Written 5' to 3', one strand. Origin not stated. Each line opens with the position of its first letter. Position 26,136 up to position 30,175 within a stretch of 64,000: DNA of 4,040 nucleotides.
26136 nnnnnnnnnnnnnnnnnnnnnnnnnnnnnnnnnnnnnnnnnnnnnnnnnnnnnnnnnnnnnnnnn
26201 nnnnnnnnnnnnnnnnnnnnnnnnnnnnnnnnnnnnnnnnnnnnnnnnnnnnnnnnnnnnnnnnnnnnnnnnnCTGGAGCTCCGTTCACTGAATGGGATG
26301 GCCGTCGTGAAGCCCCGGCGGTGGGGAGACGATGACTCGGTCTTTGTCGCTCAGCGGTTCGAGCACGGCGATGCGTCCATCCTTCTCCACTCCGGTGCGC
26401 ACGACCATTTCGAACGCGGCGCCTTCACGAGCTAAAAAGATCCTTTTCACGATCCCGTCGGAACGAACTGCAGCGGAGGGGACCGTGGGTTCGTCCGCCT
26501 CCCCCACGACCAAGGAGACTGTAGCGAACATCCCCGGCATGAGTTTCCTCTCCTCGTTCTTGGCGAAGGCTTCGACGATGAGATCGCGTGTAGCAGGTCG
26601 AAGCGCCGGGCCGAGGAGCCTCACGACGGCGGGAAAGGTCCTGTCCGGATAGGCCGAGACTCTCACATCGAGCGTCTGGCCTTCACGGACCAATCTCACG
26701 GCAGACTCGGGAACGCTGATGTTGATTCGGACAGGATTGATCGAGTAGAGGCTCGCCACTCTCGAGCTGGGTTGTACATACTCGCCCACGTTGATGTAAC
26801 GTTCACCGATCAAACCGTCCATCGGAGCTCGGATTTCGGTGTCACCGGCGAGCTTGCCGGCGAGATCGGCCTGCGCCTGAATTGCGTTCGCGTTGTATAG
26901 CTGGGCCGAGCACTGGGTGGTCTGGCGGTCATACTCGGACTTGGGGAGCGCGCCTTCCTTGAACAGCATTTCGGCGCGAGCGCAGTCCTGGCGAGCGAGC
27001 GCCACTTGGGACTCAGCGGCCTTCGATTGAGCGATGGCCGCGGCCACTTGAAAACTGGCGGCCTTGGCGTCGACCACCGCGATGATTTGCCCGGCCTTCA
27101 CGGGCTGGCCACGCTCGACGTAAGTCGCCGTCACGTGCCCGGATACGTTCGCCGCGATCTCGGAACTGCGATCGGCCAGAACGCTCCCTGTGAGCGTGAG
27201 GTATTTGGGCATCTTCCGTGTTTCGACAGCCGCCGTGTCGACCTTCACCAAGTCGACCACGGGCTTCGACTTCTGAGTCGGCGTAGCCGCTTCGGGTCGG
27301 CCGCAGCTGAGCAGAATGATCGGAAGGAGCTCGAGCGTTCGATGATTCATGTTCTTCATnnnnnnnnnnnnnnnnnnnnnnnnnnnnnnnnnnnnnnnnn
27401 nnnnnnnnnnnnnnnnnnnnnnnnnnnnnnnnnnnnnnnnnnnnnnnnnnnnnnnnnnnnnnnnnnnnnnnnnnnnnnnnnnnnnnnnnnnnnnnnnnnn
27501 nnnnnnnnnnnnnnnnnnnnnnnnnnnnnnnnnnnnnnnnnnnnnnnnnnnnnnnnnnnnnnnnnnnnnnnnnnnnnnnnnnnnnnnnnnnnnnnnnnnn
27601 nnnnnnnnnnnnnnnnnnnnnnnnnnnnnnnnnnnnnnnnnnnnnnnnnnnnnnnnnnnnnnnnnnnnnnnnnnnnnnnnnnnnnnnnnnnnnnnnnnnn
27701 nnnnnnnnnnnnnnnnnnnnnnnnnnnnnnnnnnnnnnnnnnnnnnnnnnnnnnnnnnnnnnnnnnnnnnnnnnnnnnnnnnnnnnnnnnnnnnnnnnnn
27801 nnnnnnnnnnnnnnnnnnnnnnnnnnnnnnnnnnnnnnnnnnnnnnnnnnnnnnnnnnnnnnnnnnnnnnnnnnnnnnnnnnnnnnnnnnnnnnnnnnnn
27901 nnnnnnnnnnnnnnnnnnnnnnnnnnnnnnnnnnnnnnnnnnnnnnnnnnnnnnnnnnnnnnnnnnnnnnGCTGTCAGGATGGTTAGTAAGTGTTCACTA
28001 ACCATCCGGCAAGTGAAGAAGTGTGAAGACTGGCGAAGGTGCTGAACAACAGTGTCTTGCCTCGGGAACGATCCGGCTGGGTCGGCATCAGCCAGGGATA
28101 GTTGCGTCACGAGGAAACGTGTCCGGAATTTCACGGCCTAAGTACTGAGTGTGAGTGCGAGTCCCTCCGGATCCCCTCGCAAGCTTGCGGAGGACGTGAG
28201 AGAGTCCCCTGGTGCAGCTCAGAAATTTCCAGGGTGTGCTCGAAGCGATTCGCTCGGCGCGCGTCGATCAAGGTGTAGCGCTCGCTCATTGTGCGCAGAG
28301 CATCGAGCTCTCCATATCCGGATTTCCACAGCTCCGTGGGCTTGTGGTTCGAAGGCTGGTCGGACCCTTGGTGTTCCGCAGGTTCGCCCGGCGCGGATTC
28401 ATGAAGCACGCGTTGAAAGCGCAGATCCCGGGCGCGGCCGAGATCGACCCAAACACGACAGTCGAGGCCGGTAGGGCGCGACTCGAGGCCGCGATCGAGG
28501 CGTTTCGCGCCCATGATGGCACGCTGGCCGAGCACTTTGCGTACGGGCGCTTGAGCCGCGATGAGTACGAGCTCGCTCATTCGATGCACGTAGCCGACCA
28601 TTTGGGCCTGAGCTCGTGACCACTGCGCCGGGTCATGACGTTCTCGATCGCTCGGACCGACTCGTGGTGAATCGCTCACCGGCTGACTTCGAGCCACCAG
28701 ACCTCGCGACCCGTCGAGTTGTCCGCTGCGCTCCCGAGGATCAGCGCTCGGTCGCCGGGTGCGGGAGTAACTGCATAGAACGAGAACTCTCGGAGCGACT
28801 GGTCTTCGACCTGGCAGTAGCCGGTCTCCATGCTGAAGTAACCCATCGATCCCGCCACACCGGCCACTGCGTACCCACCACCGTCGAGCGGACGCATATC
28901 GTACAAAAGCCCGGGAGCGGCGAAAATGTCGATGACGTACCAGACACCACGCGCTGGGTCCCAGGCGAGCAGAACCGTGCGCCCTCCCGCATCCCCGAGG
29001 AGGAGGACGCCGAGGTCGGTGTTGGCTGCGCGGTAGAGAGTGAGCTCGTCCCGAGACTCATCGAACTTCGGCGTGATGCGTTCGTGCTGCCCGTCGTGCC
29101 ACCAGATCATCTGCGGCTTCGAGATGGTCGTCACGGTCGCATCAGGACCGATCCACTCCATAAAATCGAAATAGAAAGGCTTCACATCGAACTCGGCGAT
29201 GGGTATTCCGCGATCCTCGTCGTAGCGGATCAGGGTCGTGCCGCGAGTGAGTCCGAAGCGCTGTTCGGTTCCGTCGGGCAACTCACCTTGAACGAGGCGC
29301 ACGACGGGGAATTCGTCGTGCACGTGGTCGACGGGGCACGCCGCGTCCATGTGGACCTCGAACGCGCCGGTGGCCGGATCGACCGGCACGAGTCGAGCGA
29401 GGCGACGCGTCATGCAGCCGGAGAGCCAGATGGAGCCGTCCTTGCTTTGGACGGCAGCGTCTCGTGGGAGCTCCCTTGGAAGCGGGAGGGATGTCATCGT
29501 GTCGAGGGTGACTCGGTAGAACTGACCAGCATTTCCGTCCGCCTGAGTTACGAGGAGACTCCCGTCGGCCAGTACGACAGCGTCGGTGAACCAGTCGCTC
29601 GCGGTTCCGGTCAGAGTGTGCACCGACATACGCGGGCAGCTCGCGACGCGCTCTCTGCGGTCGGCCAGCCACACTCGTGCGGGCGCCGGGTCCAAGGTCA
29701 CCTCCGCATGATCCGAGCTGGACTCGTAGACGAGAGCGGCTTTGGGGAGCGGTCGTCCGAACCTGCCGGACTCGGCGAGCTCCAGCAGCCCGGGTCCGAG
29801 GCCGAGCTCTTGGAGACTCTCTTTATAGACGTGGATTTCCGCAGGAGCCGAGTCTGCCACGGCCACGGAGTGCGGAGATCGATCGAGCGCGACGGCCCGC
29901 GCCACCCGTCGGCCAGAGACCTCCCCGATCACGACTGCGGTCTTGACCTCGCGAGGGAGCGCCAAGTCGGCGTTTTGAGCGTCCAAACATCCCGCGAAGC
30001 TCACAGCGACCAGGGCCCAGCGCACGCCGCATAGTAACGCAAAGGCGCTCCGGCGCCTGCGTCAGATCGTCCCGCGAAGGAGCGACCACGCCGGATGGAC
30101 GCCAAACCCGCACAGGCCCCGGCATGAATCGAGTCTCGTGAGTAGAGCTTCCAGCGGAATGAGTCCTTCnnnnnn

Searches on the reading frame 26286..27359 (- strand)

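Call 66: search_protein_families(library=pfam, proteins=[window:26286-27359:-], max_evalue=0.0001)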
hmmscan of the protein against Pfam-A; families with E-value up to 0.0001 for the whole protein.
window:26286-27359:- (357 aa): 4 families
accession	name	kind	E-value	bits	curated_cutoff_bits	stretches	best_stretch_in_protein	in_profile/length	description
PF16576.10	HlyD_D23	-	2.7e-28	99.2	30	1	52-279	4-214/214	Barrel-sandwich domain of CusB or HlyD membrane-fusion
PF13437.12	HlyD_3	-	5.1e-18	66.2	22.2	1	176-276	2-106/106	HlyD family secretion protein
PF13533.13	Biotin_lipoyl_2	-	2.9e-08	33.8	29.8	1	67-97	2-32/32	Biotin-lipoyl like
PF00364.28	Biotin_lipoyl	-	8.6e-05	22.7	22.1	0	67-95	44-72/73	Biotin-requiring enzyme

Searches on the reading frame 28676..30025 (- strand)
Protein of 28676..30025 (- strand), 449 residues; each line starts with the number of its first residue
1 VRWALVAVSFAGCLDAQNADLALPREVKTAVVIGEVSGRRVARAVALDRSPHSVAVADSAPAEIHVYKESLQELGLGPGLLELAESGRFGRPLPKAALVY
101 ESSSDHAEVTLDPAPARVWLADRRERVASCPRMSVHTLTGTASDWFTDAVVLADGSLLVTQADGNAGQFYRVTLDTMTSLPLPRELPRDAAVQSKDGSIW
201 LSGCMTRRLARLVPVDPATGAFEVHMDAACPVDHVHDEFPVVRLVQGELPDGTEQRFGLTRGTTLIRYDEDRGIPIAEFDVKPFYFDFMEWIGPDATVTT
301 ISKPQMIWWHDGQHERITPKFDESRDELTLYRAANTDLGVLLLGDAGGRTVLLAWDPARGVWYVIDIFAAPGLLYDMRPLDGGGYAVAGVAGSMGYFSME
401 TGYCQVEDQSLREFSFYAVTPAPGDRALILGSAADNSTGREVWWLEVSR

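Call 28: search_protein_families(library=pfam, proteins=[window:28676-30025:-], max_evalue=0.001)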
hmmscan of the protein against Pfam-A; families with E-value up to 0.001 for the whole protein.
window:28676-30025:- (449 aa): 1 family
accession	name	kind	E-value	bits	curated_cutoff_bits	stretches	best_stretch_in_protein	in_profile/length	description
PF23148.1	Gp77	-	0.0008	20.3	27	0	107-179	7-72/84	Podophage GP4 fiber-tail adaptor protein gp77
